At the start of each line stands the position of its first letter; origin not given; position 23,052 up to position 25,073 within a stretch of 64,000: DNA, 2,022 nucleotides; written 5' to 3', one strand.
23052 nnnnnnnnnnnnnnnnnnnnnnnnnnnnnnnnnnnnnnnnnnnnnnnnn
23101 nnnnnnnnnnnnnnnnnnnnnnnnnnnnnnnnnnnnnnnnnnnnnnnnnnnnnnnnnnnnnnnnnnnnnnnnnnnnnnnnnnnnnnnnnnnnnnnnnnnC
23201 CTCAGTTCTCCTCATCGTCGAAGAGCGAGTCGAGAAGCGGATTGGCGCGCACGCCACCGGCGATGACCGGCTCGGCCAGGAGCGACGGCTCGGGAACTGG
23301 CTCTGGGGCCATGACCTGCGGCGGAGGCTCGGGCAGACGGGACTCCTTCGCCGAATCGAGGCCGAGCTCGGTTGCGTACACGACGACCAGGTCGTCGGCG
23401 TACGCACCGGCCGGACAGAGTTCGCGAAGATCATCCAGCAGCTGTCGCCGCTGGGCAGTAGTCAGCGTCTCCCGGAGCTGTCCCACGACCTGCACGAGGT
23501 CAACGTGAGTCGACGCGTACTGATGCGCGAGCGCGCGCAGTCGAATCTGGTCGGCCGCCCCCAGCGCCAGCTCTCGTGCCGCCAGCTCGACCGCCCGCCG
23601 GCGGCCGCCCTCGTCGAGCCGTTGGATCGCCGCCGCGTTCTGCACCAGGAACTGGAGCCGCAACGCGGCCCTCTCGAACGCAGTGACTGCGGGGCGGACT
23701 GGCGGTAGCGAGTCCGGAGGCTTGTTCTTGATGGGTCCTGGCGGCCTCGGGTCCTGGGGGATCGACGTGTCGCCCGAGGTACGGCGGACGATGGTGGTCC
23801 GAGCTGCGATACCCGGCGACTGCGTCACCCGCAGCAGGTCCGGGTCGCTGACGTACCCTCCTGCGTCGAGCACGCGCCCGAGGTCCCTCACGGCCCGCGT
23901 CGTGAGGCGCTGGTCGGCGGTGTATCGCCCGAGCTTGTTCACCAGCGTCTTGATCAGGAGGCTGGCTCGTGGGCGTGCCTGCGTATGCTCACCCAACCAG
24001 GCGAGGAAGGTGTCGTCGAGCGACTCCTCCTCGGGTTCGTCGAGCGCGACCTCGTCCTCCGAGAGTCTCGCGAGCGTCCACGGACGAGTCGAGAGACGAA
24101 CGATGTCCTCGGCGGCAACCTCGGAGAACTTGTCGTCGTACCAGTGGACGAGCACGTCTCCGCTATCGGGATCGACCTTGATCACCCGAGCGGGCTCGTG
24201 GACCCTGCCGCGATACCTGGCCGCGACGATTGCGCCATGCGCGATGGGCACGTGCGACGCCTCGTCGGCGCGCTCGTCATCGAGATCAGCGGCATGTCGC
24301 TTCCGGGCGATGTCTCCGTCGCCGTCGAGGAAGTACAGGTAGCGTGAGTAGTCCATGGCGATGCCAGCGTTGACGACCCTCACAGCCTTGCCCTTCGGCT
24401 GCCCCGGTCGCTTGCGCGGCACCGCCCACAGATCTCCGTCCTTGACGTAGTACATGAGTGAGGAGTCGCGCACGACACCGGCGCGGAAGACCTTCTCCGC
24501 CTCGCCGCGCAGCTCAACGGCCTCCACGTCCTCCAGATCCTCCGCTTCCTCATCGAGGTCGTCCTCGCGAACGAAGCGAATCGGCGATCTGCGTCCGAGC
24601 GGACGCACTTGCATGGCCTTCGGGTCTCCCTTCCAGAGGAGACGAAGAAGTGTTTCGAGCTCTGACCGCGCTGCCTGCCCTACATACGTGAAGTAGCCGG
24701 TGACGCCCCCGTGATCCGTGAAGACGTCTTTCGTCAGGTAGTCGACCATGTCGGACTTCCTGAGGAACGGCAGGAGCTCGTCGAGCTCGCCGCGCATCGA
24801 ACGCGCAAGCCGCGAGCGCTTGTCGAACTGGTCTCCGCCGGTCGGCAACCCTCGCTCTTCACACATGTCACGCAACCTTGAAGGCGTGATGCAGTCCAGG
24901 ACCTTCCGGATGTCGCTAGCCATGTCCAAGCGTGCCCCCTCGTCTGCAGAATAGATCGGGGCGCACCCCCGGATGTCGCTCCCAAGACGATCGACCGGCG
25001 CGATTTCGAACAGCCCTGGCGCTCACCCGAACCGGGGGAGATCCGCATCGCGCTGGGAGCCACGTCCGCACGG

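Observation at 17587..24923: Five-gene translationally coupled operon (SAP/Tudor-like, BrxL-like Lon, GHKL ATPase, two unknowns): candidate undescribed defence system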

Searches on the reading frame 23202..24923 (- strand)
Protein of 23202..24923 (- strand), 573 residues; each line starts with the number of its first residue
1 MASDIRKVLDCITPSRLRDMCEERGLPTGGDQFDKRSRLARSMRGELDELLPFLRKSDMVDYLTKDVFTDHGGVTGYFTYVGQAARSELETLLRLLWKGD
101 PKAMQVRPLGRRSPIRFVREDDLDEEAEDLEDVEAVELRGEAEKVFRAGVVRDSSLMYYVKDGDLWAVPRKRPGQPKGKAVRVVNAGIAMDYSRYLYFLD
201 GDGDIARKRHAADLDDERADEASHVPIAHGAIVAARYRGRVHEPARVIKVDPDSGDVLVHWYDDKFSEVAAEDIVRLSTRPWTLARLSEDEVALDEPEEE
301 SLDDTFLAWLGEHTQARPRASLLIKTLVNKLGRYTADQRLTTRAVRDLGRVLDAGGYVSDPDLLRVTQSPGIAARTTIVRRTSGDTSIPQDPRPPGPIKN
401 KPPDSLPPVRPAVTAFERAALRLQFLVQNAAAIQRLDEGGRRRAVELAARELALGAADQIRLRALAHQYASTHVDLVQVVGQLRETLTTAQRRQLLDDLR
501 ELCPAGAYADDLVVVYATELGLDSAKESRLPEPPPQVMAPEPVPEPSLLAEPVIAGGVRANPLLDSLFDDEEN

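Call 5: search_protein_families(library=pfam, proteins=[window:23202-24923:-], max_evalue=0.1)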
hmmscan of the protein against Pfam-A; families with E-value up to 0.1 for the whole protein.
window:23202-24923:- (573 aa): 1 family
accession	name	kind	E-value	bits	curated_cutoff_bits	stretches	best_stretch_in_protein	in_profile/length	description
PF05099.18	TerB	-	0.00016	22.4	24.4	1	427-502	9-84/118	Tellurite resistance protein TerB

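Call 6: search_protein_families(library=padloc, proteins=[window:23202-24923:-], max_evalue=0.1)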
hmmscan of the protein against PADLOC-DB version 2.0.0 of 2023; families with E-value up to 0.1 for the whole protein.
window:23202-24923:- (573 aa): 0 families

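Call 7: search_protein_families(library=ncbifam, proteins=[window:23202-24923:-], max_evalue=0.1)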
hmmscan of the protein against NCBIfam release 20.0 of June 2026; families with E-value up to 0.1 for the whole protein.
window:23202-24923:- (573 aa): 0 families

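Call 24: find_homologous_proteins(query=window:23202-24923:-, max_evalue=0.001)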
Query window:23202-24923:- (573 aa): 9 proteins with E <= 0.001 among 8000 candidates.
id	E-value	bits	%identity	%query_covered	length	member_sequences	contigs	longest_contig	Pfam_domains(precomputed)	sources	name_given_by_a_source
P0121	0.0e+0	1225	100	97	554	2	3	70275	-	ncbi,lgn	-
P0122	3.7e-180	618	56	100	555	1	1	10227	-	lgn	-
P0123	1.2e-107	379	45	61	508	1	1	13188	-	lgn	-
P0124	6.4e-93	330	52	46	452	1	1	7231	-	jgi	jgi:hypothetical protein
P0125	2.4e-89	319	49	46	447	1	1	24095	-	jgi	jgi:hypothetical protein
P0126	1.4e-83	300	45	49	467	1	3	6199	-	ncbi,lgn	-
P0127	7.0e-74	268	43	46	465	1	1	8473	-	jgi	jgi:hypothetical protein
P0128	1.7e-64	237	42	46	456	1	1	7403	-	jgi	jgi:hypothetical protein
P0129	3.2e-55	206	40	50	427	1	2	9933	-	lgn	-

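Call 25: find_encoding_contigs(protein=P0122, flank=10000, max_places=1)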
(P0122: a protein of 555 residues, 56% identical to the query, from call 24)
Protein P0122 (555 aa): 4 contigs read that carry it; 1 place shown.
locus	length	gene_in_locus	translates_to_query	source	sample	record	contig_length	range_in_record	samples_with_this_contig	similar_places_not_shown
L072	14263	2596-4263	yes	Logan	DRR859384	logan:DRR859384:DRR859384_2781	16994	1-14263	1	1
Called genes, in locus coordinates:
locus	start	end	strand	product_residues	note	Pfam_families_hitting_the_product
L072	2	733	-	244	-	?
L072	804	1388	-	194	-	-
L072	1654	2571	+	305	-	PF08279:HTH_11 (weak), PF13280:WYL, PF25583:WCX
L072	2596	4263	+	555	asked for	-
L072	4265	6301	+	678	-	PF20442:BrxL_N, PF13337:BrxL_ATPase, PF05362:Lon_C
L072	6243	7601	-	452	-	PF00300:His_Phos_1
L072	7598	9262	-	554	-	PF14903:WG_beta_rep (faint), PF08100:Dimerisation (faint), PF00891:Methyltransf_2, PF13489:Methyltransf_23 (weak)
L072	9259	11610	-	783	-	PF13439:Glyco_transf_4, PF13579:Glyco_trans_4_4, PF20706:GT4-conflict, PF00534:Glycos_transf_1, PF13692:Glyco_trans_1_4, PF04055:Radical_SAM, PF13186:SPASM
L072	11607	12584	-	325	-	PF01370:Epimerase, PF04321:RmlD_sub_bind, PF01073:3Beta_HSD, PF16363:GDP_Man_Dehyd, PF02719:Polysacc_synt_2, PF07993:NAD_binding_4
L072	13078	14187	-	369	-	-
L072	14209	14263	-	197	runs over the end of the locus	-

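Call 26: find_encoding_contigs(protein=P0123, flank=10000, max_places=1)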
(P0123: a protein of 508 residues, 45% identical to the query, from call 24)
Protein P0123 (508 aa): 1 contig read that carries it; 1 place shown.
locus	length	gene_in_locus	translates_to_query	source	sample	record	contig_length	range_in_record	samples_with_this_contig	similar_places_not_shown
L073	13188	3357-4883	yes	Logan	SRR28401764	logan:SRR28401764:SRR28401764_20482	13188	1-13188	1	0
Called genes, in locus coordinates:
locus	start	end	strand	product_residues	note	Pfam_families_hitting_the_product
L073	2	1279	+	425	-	?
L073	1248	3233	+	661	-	-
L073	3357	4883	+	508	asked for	-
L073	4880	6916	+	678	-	PF20442:BrxL_N, PF13337:BrxL_ATPase, PF05362:Lon_C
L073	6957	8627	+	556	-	PF04326:SLFN_AlbA_2, PF22168:DIP2311-like_C (faint), PF13749:HATPase_c_4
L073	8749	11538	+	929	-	PF05066:HARE-HTH, PF01878:EVE, PF28530:DUF8426, PF07728:AAA_5, PF13401:AAA_22, PF00004:AAA (weak), PF28529:McrB_lid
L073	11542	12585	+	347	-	PF10117:McrBC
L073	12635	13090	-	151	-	PF02810:SEC-C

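Call 27: find_encoding_contigs(protein=P0125, flank=10000, max_places=1)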
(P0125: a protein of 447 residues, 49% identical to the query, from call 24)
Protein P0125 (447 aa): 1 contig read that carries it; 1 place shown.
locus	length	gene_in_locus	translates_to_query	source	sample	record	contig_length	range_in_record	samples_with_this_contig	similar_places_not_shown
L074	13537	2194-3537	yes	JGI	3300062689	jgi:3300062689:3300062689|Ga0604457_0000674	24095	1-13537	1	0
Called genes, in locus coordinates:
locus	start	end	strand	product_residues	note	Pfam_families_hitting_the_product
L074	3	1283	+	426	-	?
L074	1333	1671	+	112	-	-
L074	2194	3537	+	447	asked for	-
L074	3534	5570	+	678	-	PF20442:BrxL_N, PF13337:BrxL_ATPase, PF05362:Lon_C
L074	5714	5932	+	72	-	-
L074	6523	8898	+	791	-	PF00989:PAS, PF08448:PAS_4, PF13188:PAS_8 (weak), PF08447:PAS_3, PF08448:PAS_4, PF00512:HisKA, PF02518:HATPase_c, PF00072:Response_reg, +3 more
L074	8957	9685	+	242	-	-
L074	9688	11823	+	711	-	PF22977:WHD, PF00004:AAA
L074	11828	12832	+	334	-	PF26363:Phospholipase-like (weak)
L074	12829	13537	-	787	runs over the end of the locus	-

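Call 84: find_encoding_contigs(protein=P0127, flank=10000, max_places=1)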
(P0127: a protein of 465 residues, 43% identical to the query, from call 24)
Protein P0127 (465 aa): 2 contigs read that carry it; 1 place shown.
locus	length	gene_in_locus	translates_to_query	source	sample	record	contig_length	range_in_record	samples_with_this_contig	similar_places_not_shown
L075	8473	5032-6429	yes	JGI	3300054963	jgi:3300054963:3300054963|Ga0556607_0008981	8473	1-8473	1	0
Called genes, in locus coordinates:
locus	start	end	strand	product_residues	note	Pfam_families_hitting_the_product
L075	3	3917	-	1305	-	?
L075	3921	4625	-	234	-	-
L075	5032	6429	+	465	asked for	-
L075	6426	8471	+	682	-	?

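Call 85: find_encoding_contigs(protein=P0129, flank=10000, max_places=1)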
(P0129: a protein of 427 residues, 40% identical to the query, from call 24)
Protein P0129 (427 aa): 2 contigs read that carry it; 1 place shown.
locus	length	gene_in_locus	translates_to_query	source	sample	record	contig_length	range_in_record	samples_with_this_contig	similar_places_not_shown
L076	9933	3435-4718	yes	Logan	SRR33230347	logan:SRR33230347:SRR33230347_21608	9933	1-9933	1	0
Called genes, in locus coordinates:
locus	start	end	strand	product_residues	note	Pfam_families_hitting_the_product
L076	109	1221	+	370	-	PF09617:Cas_GSU0053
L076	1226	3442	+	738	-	PF09609:Cas_GSU0054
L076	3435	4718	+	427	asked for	-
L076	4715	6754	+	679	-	PF20442:BrxL_N, PF13337:BrxL_ATPase, PF05362:Lon_C, PF13541:ChlI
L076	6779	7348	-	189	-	PF05685:Uma2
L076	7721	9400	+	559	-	PF01930:Cas_Cas4, PF12705:PDDEXK_1, PF01867:Cas_Cas1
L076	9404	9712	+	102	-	PF09827:CRISPR_Cas2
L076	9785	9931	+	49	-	?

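Call 86: find_encoding_contigs(protein=P0126, flank=10000, max_places=1)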
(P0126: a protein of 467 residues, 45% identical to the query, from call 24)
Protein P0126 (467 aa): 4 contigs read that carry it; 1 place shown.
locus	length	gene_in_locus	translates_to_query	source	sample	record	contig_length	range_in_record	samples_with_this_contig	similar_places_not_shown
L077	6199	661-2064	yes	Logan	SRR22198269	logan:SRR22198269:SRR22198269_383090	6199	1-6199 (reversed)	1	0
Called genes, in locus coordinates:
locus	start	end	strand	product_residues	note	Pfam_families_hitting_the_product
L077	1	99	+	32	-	?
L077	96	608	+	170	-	-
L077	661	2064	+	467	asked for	-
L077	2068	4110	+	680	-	PF20442:BrxL_N, PF13337:BrxL_ATPase, PF05362:Lon_C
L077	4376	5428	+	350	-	PF17761:DUF1016_N, PF06250:YhcG_C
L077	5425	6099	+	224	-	PF05066:HARE-HTH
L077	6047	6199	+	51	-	?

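Call 88: search_protein_representatives(alignment_id=A7)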
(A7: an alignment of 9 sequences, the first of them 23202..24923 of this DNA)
Query: 9 sequences, 451 profile positions. Proteins with E-value up to 0.001 (for the whole library): 174; up to 1e-10: 72; up to 1e-30: 18. The best 150 are listed.
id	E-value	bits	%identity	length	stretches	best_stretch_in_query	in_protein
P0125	1.0e-198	677.4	-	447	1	1-451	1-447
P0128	7.3e-190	648.2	-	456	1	1-450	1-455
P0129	1.5e-170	584.5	-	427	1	2-449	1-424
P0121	1.2e-162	558.4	-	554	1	20-449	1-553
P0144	2.3e-120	419.1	-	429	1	1-445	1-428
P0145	1.9e-119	416.1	-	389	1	59-448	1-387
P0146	1.5e-110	386.7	-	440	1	1-449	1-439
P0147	6.3e-105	368.2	-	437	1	4-448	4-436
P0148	5.5e-104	365.1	-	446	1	1-445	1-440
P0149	1.2e-92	327.7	-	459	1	2-448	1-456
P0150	9.4e-81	288.5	-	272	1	1-209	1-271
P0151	4.2e-71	256.7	-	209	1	244-449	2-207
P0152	3.3e-67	243.9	-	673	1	1-266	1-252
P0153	1.3e-52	195.8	-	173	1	311-447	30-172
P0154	3.7e-47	177.8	-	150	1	302-449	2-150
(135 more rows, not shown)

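Call 95: search_solved_structures(query=A7, max_evalue=5)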
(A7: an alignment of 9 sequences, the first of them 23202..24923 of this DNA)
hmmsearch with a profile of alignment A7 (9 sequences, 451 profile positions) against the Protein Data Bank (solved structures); distinct sequences matched with E-value up to 5: 1.
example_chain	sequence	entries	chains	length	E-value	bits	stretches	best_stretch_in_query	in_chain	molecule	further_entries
9l5s_Z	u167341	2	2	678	0.71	12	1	100-158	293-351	Putative pre-mRNA splicing protein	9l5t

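Call 107: find_related_loci(query=A7, collection=metagenome_contigs, flank=10000)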
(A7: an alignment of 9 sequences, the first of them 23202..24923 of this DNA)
Query A7 (573 aa) in metagenome_contigs; peptide patterns used: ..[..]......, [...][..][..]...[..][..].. (x = any residue, [..] = any of these).
176 stretches matched a pattern; 3 encode a relative of the query (tblastn E <= 1e-3); 3 distinct loci.
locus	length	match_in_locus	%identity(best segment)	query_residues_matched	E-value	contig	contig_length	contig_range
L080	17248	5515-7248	57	1-571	2e-180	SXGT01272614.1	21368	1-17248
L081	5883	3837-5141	41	1-568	4e-48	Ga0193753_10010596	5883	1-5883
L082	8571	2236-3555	38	1-568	3e-46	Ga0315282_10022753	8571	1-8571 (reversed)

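Call 110: search_solved_structures(query=L080:2-3706:+, max_evalue=0.001)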
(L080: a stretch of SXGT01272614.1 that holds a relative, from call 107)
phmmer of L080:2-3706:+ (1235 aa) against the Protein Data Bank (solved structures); distinct sequences matched with E-value up to 0.001: 1.
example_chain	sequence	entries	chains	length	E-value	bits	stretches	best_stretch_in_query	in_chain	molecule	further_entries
5hr4_C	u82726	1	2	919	4.4e-12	47.4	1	739-1146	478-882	MmeI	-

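Call 111: search_solved_structures(query=L080:3723-5468:+, max_evalue=0.001)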
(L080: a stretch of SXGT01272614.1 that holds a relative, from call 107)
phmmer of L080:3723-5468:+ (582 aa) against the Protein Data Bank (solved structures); distinct sequences matched with E-value up to 0.001: 4.
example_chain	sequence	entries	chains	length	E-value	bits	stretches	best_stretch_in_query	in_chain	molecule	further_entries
3bl6_A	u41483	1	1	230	0.00022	23.3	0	354-413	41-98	5'-methylthioadenosine nucleosidase/S-adenosylhomocysteine nucleosidase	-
4gmh_A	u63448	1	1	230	0.00022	23.3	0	354-413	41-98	5'-methylthioadenosine/S-adenosylhomocysteine nucleosidase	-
4wkb_A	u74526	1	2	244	0.00085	21.3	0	362-566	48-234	5'-methylthioadenosine/S-adenosylhomocysteine nucleosidase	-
6po4_A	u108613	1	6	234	0.00086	21.3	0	350-548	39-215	5'-methylthioadenosine/S-adenosylhomocysteine nucleosidase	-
